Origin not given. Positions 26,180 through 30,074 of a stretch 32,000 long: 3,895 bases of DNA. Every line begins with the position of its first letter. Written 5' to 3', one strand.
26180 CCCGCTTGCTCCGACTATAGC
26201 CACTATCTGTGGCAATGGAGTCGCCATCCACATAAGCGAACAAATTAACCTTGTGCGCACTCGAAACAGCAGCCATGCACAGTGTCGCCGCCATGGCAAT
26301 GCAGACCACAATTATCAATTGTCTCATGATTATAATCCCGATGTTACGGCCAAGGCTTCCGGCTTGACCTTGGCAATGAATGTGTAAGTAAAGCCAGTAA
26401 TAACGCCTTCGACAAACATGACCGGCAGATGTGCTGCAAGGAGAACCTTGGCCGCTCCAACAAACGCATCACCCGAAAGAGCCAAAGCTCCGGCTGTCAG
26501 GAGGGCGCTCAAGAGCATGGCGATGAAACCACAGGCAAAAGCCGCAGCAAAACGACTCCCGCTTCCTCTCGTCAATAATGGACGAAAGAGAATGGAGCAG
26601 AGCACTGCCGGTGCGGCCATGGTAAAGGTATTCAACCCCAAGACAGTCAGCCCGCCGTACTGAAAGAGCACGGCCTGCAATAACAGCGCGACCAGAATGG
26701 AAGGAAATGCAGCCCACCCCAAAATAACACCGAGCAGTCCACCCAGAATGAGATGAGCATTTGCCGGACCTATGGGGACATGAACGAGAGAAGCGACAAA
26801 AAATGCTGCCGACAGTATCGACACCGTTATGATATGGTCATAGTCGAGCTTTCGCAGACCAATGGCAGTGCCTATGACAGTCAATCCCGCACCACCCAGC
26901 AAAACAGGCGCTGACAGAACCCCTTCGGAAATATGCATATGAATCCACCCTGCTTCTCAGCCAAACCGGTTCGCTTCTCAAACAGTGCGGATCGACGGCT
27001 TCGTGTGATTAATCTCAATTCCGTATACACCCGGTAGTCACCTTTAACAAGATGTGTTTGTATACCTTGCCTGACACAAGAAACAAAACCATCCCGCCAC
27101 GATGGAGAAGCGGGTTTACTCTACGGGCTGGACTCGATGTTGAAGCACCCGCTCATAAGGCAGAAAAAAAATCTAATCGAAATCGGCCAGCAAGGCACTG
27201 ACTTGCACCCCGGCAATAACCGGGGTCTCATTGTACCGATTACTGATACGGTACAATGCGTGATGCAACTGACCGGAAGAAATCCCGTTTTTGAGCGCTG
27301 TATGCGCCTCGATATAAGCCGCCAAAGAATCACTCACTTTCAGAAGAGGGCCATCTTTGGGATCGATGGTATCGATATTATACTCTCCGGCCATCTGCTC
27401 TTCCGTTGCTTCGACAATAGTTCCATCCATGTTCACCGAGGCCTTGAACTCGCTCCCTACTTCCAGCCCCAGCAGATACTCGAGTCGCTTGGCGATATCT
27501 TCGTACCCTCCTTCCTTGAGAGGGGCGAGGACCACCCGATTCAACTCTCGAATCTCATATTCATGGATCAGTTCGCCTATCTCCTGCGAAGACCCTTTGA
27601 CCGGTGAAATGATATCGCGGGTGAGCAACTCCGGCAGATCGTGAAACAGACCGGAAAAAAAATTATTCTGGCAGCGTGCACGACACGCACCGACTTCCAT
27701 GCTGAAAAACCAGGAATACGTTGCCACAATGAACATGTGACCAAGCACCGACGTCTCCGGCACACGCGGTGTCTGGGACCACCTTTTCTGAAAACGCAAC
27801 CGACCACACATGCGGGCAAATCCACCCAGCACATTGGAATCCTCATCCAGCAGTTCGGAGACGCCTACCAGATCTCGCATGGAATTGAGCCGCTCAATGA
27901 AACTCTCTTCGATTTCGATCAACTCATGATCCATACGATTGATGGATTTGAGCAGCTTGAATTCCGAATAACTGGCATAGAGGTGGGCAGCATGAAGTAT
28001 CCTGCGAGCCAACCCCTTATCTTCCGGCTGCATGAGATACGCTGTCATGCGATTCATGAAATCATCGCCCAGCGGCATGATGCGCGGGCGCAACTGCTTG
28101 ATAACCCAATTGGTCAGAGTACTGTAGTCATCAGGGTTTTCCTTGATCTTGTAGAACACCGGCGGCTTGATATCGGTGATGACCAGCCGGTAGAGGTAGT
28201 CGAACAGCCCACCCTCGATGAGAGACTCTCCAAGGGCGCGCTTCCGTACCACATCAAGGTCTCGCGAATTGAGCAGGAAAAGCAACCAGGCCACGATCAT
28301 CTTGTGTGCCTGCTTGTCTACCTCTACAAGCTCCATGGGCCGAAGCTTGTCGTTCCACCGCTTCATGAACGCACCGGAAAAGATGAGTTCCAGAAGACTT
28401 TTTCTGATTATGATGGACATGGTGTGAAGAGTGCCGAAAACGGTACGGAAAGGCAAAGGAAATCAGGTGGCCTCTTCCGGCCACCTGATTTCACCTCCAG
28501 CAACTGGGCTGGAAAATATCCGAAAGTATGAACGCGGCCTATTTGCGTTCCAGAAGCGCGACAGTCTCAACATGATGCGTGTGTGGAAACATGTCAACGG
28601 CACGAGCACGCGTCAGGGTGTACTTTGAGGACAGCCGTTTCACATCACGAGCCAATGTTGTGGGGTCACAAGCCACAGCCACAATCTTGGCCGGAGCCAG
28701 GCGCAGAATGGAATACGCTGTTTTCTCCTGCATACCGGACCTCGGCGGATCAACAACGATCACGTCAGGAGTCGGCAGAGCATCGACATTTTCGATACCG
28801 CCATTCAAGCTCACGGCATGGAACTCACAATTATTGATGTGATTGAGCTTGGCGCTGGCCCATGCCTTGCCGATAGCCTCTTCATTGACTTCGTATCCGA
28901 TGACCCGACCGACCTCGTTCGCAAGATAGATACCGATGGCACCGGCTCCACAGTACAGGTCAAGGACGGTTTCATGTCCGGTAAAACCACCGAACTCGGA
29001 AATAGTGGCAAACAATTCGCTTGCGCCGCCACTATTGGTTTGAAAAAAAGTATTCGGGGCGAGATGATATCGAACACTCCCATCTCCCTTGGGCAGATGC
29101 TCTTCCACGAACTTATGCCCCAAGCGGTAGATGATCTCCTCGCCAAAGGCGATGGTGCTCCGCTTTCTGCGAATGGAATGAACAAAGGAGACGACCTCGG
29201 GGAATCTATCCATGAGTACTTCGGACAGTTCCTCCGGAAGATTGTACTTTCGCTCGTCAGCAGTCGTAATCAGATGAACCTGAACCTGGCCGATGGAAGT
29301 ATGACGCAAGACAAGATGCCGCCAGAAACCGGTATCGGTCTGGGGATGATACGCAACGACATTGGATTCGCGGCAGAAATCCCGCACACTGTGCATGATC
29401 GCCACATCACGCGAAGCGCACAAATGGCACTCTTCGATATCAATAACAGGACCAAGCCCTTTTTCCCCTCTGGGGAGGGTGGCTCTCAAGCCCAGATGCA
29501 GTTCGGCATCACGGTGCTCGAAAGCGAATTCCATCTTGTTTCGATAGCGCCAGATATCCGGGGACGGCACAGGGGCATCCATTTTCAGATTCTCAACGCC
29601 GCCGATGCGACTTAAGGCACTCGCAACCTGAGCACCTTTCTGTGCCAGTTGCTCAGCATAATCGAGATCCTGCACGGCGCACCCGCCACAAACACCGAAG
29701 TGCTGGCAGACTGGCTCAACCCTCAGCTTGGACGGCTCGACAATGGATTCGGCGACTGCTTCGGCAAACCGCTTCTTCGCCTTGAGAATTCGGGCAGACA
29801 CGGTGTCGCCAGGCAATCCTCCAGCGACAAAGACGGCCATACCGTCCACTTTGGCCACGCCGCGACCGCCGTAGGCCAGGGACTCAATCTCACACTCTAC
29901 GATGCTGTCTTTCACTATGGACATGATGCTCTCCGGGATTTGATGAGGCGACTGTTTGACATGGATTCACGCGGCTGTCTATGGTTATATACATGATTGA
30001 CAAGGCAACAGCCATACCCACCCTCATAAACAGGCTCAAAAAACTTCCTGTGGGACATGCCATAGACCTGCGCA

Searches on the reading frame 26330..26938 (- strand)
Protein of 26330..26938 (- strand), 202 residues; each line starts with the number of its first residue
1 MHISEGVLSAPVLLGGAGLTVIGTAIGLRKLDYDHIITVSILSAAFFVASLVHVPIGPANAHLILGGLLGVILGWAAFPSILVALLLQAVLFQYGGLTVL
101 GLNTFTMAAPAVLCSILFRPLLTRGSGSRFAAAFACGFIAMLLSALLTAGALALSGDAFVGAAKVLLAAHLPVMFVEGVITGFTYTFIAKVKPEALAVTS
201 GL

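Call 55: search_protein_families(library=pfam, proteins=[window:26330-26938:-], max_evalue=0.00001)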
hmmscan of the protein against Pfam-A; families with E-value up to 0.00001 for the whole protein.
window:26330-26938:- (202 aa): 1 family
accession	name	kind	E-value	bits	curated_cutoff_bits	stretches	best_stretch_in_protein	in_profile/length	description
PF01891.21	CbiM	-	8.5e-56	189.5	23.1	1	2-194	1-204/205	Cobalt uptake substrate-specific transmembrane region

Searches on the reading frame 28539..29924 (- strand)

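Call 55: search_protein_families(library=pfam, proteins=[window:28539-29924:-], max_evalue=0.00001)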
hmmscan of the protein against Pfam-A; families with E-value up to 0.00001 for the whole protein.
window:28539-29924:- (461 aa): 4 families
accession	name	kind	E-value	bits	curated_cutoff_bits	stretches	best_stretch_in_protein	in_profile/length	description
PF05958.17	tRNA_U5-meth_tr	-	1.2e-24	87.5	23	1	267-461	153-357/357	tRNA (Uracil-5-)-methyltransferase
PF01938.26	TRAM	-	4.3e-09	36.5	21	1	8-57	7-59/61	TRAM domain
PF13847.12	Methyltransf_31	-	1.5e-08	34.8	27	1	316-379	3-68/145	Methyltransferase domain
PF05175.20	MTS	-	5.8e-07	29.7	23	1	317-399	32-113/170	Methyltransferase small domain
